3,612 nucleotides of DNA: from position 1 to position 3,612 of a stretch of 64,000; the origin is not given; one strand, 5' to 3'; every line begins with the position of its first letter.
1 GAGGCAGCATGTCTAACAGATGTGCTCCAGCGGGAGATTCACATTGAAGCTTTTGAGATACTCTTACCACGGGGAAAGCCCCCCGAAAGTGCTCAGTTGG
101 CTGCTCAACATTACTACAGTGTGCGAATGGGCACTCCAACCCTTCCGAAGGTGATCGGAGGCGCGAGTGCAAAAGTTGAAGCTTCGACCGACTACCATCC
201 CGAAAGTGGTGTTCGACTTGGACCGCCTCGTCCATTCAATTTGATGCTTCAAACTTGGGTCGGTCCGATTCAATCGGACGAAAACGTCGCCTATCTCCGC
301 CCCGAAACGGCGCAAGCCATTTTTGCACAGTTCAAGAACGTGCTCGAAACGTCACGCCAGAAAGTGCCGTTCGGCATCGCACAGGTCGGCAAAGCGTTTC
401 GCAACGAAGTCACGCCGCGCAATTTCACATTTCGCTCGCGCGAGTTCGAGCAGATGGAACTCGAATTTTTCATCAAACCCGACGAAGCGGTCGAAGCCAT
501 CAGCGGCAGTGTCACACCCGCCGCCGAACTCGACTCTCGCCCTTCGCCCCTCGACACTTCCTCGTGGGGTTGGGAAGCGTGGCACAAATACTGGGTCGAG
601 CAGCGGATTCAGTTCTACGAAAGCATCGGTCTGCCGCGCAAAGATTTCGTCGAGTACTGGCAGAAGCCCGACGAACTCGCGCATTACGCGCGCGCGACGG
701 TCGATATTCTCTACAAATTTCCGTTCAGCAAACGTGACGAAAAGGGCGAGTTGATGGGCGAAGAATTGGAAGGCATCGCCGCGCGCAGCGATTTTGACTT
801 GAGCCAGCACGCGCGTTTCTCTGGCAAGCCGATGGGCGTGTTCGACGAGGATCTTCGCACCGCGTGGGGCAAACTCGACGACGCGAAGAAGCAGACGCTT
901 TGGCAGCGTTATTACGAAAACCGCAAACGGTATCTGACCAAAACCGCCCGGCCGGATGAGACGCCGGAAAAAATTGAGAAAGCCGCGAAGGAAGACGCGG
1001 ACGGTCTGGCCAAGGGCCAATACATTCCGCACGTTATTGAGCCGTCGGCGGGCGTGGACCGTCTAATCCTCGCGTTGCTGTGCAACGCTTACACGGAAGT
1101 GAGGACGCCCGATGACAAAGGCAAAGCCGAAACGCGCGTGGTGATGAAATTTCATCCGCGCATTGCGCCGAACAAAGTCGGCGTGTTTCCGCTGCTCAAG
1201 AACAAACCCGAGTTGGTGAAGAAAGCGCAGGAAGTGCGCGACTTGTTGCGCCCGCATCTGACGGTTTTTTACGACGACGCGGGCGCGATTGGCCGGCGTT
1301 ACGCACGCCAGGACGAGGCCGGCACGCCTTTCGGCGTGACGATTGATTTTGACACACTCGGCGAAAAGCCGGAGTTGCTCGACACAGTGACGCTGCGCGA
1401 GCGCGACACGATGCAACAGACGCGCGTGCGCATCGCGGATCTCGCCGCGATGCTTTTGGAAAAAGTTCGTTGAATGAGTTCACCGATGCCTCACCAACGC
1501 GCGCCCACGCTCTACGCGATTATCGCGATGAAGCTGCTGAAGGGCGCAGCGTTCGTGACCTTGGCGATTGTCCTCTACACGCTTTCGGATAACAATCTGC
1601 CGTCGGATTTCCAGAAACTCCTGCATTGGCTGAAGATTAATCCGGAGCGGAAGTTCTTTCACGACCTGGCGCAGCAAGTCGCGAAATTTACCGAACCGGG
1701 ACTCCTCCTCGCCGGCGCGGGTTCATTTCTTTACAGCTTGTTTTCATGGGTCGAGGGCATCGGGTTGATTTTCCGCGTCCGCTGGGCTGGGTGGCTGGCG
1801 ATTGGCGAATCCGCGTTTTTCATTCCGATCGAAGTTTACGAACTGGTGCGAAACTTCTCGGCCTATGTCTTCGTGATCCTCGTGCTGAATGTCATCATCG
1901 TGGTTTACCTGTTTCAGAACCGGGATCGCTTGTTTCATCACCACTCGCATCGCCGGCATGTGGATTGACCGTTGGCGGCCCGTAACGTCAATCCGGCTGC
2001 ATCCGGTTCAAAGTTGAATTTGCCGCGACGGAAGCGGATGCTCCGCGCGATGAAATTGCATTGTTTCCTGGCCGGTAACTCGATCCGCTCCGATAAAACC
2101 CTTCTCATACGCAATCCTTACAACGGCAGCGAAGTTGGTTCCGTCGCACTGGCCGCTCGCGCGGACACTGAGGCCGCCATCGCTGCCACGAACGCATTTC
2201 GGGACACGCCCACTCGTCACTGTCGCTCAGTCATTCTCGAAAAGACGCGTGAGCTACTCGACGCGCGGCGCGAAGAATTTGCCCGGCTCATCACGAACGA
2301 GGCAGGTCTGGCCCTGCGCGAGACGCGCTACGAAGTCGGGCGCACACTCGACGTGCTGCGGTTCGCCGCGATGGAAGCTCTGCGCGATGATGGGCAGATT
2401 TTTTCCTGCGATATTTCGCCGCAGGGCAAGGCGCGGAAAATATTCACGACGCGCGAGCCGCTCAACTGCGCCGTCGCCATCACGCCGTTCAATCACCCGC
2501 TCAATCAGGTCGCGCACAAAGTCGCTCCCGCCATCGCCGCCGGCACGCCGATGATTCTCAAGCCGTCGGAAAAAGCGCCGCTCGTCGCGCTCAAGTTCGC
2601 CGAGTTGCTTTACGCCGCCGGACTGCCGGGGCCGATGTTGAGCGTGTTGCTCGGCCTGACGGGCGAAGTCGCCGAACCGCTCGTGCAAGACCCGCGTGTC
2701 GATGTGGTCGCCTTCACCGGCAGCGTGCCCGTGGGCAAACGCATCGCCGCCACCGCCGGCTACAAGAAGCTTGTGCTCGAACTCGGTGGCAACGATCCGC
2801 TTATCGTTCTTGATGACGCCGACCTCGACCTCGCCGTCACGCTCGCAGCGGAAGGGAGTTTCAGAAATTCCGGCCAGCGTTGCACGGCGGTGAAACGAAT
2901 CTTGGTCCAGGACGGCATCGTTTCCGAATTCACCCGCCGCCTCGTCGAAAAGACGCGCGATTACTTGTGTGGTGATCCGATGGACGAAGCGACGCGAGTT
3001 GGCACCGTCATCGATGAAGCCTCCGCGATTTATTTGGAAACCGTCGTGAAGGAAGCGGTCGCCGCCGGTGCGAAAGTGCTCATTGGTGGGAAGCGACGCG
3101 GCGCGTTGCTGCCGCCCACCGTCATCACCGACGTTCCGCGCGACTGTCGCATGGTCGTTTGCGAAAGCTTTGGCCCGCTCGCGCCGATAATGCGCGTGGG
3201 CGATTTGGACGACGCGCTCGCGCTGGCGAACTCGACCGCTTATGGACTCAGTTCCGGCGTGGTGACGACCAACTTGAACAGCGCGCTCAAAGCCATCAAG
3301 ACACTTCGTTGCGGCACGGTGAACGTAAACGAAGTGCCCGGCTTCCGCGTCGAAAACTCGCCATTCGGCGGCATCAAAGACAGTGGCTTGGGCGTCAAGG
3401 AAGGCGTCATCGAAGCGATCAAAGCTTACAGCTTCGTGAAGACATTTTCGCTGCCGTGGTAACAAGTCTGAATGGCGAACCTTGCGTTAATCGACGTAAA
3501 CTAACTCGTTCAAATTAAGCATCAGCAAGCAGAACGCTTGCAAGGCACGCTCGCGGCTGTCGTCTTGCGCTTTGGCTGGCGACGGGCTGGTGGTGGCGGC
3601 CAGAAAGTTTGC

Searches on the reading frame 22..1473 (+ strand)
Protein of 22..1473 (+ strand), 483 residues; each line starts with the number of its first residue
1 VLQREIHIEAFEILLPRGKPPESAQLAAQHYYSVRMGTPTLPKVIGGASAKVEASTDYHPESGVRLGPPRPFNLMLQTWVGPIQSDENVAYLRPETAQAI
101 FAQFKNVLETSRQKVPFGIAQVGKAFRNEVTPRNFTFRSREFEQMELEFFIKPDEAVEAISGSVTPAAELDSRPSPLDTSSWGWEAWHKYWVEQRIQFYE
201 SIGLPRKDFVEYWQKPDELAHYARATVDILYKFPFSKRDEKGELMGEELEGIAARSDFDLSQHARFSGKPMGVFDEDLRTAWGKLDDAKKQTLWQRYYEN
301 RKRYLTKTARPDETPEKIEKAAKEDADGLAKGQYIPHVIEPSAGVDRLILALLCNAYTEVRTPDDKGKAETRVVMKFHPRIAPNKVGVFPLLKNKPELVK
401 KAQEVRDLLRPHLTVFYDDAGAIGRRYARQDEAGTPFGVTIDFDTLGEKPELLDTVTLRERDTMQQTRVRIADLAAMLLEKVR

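Call 20: search_protein_families(library=pfam, proteins=[window:22-1473:+], max_evalue=0.0001)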
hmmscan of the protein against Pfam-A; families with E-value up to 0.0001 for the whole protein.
window:22-1473:+ (483 aa): 2 families
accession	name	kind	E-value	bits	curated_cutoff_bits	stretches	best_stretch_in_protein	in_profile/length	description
PF03129.25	HGTP_anticodon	-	2.6e-15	56.8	21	1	385-480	1-93/94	Anticodon binding domain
PF00587.30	tRNA-synt_2b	-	1.9e-08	35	29.3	1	87-168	8-88/179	tRNA synthetase class II core domain (G, H, P, S and T)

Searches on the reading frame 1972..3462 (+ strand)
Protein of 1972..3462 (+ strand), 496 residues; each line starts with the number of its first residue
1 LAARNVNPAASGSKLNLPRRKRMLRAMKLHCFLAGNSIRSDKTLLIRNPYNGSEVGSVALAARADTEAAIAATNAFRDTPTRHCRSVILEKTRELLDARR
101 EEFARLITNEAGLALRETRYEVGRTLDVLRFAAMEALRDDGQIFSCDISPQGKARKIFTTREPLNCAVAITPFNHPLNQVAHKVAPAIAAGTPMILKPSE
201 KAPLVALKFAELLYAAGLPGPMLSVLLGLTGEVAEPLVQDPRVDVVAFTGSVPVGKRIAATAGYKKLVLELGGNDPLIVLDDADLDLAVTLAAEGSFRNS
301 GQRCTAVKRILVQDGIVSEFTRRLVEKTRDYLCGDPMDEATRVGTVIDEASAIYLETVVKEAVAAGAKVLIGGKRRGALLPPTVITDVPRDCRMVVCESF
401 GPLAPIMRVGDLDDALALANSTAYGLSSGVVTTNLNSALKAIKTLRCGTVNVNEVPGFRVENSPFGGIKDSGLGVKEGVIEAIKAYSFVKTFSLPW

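Call 20: search_protein_families(library=pfam, proteins=[window:1972-3462:+], max_evalue=0.0001)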
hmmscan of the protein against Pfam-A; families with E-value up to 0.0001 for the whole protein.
window:1972-3462:+ (496 aa): 1 family
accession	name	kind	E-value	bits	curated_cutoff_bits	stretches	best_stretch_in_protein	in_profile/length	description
PF00171.27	Aldedh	-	1.8e-137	459.1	23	1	42-491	7-460/461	Aldehyde dehydrogenase family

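Call 56: find_encoding_contigs(protein=window:1972-3462:+, flank=10000, max_places=1)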
Protein window:1972-3462:+ (496 aa): no gene with exactly this product is on record in the collection.
